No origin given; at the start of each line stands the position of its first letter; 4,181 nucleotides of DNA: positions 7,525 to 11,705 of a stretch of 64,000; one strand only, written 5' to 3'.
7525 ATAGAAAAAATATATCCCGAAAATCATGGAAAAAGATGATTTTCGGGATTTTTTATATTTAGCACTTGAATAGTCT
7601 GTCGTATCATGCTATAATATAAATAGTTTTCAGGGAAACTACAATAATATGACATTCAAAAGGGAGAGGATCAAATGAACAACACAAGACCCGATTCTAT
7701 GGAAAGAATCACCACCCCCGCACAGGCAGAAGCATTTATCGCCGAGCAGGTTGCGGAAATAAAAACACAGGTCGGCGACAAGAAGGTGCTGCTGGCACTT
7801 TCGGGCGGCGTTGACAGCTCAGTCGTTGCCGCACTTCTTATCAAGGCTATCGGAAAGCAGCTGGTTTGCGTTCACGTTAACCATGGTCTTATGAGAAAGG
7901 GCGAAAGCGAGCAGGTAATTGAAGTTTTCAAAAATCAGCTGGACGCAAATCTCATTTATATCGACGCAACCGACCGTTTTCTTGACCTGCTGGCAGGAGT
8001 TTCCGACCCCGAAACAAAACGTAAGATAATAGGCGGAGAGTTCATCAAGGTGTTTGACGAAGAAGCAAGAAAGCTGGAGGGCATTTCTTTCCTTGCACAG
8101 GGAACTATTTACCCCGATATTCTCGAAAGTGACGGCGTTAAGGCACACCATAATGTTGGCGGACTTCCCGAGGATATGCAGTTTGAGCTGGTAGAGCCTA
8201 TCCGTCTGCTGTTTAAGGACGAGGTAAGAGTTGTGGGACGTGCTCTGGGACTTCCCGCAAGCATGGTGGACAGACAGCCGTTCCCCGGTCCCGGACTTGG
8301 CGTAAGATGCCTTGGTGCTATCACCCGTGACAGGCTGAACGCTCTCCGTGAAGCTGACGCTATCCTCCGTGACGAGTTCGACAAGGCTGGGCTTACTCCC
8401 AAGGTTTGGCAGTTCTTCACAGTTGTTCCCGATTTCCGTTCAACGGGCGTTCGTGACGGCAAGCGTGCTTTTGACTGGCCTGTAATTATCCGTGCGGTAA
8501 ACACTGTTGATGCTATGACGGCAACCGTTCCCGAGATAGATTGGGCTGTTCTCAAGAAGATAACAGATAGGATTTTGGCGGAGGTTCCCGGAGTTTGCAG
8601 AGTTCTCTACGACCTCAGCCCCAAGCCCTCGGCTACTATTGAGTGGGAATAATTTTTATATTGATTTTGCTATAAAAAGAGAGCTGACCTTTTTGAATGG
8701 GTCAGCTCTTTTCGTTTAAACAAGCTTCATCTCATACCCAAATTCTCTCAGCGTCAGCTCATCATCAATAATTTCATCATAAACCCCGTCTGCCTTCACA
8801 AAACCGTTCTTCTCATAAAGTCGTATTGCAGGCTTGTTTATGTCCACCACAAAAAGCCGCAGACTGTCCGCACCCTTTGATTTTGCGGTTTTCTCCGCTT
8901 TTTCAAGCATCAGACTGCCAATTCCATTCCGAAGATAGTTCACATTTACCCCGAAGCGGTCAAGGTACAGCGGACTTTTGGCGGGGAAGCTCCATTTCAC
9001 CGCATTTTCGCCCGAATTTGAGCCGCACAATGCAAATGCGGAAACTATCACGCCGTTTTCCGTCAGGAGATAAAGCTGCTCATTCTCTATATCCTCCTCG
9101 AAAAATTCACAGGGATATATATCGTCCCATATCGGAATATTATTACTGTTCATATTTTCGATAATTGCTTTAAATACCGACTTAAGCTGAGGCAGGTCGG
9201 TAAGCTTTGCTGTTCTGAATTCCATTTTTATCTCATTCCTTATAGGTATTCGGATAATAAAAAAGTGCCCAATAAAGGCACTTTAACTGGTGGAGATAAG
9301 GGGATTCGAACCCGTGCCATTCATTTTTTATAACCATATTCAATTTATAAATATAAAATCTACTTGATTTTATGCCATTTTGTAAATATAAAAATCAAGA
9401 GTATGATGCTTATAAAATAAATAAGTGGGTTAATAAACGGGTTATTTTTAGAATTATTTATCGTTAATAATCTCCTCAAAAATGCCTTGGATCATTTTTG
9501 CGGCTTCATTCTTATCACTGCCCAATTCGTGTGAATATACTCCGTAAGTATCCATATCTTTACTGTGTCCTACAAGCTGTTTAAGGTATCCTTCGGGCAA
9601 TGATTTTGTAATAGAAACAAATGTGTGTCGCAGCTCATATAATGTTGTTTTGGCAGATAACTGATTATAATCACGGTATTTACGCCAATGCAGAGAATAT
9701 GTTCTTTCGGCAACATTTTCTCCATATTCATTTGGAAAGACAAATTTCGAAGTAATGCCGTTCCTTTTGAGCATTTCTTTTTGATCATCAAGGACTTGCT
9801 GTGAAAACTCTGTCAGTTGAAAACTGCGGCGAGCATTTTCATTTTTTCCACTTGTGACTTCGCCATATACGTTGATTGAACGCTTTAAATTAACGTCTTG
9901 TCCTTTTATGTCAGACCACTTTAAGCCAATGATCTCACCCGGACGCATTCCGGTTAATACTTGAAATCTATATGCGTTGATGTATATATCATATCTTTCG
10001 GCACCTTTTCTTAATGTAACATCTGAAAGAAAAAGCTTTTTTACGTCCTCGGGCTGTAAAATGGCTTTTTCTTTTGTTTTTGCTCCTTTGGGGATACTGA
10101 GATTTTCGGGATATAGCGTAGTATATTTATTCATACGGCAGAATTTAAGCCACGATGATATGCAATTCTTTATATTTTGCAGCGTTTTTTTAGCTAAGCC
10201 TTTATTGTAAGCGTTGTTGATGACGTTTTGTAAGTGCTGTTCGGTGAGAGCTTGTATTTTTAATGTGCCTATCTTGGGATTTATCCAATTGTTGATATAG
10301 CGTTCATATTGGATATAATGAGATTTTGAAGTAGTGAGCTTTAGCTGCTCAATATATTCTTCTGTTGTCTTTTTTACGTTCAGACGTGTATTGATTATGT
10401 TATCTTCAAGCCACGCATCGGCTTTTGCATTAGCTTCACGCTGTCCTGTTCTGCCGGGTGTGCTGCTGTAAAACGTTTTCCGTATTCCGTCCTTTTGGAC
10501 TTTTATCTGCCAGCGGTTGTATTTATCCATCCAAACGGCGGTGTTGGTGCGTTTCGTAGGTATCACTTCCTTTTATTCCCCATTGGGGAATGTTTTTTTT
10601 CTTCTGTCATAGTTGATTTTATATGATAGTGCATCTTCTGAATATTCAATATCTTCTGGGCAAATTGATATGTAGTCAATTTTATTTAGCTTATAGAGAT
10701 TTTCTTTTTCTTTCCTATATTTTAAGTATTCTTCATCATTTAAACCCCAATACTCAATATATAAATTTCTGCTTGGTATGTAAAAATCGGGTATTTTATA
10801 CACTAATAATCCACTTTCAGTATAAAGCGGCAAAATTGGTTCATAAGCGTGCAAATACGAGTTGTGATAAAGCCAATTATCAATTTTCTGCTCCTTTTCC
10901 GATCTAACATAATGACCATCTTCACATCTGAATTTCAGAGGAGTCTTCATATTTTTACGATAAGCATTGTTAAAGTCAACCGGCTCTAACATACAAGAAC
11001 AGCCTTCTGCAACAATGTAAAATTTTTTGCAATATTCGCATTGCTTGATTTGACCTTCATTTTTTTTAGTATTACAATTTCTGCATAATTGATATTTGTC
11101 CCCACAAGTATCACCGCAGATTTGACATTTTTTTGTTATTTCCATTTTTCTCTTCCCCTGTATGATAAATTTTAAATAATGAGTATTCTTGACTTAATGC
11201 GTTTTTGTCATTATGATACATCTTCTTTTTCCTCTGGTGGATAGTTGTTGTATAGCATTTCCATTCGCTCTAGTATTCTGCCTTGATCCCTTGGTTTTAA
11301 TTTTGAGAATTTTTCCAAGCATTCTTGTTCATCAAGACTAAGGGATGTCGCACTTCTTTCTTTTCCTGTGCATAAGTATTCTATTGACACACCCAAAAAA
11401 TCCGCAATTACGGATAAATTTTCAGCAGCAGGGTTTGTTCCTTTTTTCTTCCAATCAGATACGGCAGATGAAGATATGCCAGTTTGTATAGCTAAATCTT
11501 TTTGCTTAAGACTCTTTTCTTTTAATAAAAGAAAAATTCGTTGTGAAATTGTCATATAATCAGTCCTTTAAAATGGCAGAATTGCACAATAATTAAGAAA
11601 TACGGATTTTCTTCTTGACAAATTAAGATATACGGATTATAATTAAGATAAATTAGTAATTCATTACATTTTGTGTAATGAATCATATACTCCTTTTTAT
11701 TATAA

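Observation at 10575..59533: A 19-bp perfect palindrome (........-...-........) occurs at 13 loci, all inside the mobile element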

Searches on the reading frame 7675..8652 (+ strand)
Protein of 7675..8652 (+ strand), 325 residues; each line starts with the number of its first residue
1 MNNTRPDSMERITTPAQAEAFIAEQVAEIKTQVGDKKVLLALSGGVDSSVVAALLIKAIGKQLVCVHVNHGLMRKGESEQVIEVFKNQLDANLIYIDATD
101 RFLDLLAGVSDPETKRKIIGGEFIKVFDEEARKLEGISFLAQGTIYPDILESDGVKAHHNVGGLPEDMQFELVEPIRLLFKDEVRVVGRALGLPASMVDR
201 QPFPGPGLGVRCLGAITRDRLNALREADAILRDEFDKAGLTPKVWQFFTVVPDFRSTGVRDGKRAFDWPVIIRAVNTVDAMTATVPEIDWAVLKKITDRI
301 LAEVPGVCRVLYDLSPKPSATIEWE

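Call 34: find_encoding_contigs(protein=window:7675-8652:+, flank=10000, max_places=6)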
Protein window:7675-8652:+ (325 aa): no gene with exactly this product is on record in the collection.

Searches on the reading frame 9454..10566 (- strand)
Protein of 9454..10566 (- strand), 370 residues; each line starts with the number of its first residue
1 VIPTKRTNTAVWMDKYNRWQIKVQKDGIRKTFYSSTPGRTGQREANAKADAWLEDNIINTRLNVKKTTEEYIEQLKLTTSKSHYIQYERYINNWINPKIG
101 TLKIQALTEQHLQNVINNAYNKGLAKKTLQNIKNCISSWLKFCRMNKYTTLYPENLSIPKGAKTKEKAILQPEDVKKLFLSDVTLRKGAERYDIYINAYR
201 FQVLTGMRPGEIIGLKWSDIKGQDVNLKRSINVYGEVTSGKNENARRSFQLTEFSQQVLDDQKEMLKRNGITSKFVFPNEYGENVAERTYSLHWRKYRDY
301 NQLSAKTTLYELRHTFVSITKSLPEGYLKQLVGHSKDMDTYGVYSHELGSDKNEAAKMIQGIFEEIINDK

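Call 8: search_protein_families(library=pfam, proteins=[window:9454-10566:-], max_evalue=0.01)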
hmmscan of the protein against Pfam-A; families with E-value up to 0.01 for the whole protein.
window:9454-10566:- (370 aa): 4 families
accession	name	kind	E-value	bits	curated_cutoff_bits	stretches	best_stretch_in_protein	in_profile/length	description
PF00589.27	Phage_integrase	-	6.7e-13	49.2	27.1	1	198-347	27-168/172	Phage integrase family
PF14659.12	Phage_int_SAM_3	-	9.6e-10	39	22.6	1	65-117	3-55/58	Phage integrase, N-terminal SAM-like domain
PF22022.2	Phage_int_M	-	3.7e-05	24.3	27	1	66-138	3-74/96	Phage integrase central domain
PF17114.10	Nod1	-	0.0036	17.9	28.2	0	73-138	16-80/145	Gef2-related medial cortical node protein Nod1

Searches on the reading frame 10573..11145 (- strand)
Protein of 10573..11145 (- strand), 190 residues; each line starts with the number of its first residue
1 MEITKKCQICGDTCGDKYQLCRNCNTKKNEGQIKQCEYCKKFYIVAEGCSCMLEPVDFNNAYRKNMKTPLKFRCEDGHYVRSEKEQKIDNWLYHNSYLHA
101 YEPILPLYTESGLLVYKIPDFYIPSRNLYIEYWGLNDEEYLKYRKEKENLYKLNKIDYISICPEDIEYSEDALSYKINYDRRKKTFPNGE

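Call 8: search_protein_families(library=pfam, proteins=[window:10573-11145:-], max_evalue=0.01)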
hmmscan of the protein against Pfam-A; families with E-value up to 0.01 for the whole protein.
window:10573-11145:- (190 aa): 0 families

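Call 23: search_protein_families(library=ncbifam, proteins=[window:10573-11145:-], max_evalue=0.01)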
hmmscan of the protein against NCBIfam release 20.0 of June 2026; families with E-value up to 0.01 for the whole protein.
window:10573-11145:- (190 aa): 0 families

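Call 76: search_protein_families(library=phrogs, proteins=[window:10573-11145:-], max_evalue=0.01)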
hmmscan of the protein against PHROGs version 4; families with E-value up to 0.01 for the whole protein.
window:10573-11145:- (190 aa): 1 family
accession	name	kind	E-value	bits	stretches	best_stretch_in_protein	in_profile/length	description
phrog_9019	-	DNA, RNA and nucleotide metabolism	0.005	17.9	1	64-142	42-118/160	Holliday junction resolvase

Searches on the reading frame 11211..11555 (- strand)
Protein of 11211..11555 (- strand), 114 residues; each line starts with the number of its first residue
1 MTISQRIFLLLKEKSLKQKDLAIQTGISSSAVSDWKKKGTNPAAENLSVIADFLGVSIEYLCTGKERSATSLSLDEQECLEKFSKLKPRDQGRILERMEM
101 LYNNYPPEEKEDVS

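Call 8: search_protein_families(library=pfam, proteins=[window:11211-11555:-], max_evalue=0.01)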
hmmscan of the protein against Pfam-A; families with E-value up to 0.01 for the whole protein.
window:11211-11555:- (114 aa): 7 families
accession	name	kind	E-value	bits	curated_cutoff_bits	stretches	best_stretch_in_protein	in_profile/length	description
PF01381.28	HTH_3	-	4e-10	40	23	1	10-61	4-55/55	Helix-turn-helix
PF07022.19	Phage_CI_repr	-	1.3e-08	35.5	22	1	17-67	14-63/65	Bacteriophage CI repressor helix-turn-helix domain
PF13443.12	HTH_26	-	1.3e-08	35.4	22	1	10-59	5-55/63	Cro/C1-type HTH DNA-binding domain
PF12844.13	HTH_19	-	6.5e-07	29.6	30.2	1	5-66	2-63/64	Helix-turn-helix domain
PF13384.12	HTH_23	-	0.00071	19.8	24.6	0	6-37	9-39/50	Homeodomain-like domain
PF10668.15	Phage_terminase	-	0.0064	16.6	22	0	13-37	20-44/67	Phage terminase small subunit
PF08281.18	Sigma70_r4_2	-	0.007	16.4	25.7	0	5-32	16-43/54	Sigma-70, region 4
